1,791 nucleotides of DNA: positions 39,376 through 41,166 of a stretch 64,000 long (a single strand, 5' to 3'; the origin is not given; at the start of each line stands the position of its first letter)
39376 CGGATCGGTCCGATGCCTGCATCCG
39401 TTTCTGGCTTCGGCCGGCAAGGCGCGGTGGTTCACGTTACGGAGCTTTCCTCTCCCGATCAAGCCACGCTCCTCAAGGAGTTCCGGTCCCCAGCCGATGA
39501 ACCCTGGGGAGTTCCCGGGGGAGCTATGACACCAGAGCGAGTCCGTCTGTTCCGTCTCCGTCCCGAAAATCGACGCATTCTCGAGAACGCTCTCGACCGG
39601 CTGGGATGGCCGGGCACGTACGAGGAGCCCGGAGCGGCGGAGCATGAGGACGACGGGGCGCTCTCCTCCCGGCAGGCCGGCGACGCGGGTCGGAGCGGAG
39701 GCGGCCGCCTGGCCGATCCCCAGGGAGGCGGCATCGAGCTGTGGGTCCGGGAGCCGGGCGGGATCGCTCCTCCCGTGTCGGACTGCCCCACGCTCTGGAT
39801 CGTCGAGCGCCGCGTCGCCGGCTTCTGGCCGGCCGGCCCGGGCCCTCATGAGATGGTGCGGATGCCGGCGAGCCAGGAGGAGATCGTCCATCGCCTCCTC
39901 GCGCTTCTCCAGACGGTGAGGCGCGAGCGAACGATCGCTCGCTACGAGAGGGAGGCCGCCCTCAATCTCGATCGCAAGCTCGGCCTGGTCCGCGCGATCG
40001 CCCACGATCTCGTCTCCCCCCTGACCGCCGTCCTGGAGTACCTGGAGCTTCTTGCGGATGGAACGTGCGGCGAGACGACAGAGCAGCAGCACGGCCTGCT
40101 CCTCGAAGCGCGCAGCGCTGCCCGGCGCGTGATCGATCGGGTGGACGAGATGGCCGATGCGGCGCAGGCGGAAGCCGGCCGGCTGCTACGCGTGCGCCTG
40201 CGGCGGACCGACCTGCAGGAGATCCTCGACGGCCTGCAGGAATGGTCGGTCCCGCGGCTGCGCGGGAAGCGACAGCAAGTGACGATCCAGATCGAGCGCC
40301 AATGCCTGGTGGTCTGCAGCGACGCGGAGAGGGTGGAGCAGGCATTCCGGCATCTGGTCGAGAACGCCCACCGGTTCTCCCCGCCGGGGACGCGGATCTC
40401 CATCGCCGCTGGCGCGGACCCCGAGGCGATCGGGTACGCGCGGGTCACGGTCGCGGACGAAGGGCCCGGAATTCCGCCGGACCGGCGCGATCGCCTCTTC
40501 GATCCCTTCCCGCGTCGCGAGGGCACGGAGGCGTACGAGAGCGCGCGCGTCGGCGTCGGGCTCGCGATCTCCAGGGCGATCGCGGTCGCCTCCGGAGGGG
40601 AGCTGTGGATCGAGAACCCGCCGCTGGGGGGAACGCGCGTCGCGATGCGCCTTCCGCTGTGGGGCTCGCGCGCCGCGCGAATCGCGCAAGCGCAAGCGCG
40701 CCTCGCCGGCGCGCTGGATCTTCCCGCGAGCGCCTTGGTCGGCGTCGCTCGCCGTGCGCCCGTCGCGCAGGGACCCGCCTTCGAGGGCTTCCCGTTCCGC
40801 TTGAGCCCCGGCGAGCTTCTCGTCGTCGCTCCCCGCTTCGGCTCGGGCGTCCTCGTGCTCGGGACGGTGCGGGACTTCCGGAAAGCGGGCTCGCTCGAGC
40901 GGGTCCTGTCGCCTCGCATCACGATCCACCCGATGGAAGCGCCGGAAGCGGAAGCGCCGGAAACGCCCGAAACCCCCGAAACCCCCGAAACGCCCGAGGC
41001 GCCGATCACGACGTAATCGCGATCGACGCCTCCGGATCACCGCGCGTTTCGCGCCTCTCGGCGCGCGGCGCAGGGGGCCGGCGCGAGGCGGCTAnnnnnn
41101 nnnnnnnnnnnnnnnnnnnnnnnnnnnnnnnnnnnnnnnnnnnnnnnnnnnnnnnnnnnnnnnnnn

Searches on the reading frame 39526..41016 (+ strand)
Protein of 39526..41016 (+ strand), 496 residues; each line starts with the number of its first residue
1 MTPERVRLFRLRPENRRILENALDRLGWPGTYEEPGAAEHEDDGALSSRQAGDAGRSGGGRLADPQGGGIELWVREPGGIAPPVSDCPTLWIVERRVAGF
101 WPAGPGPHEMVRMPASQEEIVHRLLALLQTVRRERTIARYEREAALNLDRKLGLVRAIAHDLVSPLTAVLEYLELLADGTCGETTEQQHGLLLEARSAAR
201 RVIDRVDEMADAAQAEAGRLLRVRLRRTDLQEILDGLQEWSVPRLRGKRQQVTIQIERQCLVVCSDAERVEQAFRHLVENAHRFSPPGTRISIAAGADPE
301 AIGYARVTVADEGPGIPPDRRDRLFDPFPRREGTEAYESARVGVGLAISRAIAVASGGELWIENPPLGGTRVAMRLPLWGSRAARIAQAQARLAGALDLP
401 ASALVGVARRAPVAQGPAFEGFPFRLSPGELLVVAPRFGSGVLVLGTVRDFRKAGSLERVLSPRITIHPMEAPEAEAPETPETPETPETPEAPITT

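Call 5: search_protein_families(library=pfam, proteins=[window:39526-41016:+], max_evalue=1)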
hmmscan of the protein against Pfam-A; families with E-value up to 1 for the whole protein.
window:39526-41016:+ (496 aa): 2 families
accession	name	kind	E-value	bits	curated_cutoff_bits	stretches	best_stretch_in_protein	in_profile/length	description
PF02518.31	HATPase_c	-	3.5e-23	82.6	26.4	1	266-378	2-109/111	Histidine kinase-, DNA gyrase B-, and HSP90-like ATPase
PF00512.31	HisKA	-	1.3e-07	32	26.9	1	153-218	4-66/66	His Kinase A (phospho-acceptor) domain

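Call 6: search_protein_families(library=ncbifam, proteins=[window:39526-41016:+], max_evalue=1)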
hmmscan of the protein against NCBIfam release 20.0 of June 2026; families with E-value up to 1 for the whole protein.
window:39526-41016:+ (496 aa): 77 families (the best 25 are shown)
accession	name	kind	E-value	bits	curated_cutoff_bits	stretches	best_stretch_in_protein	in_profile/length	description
NF012163.2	BaeS_SmeS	equivalog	1e-27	97.2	500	1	154-377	243-457/457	sensor histidine kinase efflux regulator BaeS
NF033091.0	HK_VanS_ACDEFG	equivalog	2.1e-27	96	400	1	135-363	58-280/293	vancomycin resistance histidine kinase VanS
NF041880.1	EPS_EpsF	equivalog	7.2e-26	90.7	900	1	157-369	280-482/492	response regulator EpsF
NF006800.0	PRK09303.1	equivalog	1.4e-24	86.8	342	1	148-381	148-380/383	histidine kinase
TIGR02966.1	phoR_proteo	equivalog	3.1e-24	85.6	334.2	1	155-371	118-328/333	phosphate regulon sensor histidine kinase PhoR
NF033092.0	HK_WalK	equivalog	1.4e-23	83.3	725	1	154-378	375-594/594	cell wall metabolism sensor histidine kinase WalK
NF007793.0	PRK10490.1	equivalog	2.8e-23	81.9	1123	1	134-378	644-882/895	two-component system sensor histidine kinase KdpD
NF007898.0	PRK10604.1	equivalog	6.1e-23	81.7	478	1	151-381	212-426/433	two-component system sensor histidine kinase RstB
NF008312.0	PRK11100.1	equivalog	2.9e-22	79.2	356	1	155-377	260-473/477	two-component system sensor histidine kinase CreC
TIGR01386.1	cztS_silS_copS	subfamily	4.6e-22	78.6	292.55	1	158-377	248-457/457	heavy metal sensor histidine kinase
TIGR02956.1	TMAO_torS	equivalog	5.9e-22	77.6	676.5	1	157-389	470-693/967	TMAO reductase system sensor histidine kinase/response regulator TorS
NF007837.0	PRK10549.1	equivalog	1.4e-21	76.8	603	1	154-379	243-459/466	envelope stress sensor histidine kinase BaeS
NF046044.1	PnpS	equivalog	1.9e-20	73.3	400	1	154-377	173-390/390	two-component system histidine kinase PnpS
NF041832.1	near_NosP_CTERM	subfamily_domain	1.1e-19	70.8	400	1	154-387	10-234/370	NahK/ErcS family hybrid sensor histidine kinase/response regulator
NF058527.1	HistKinChvGCaul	equivalog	1.2e-18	67.1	740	1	158-364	313-514/535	two-component sensor histidine kinase ChvG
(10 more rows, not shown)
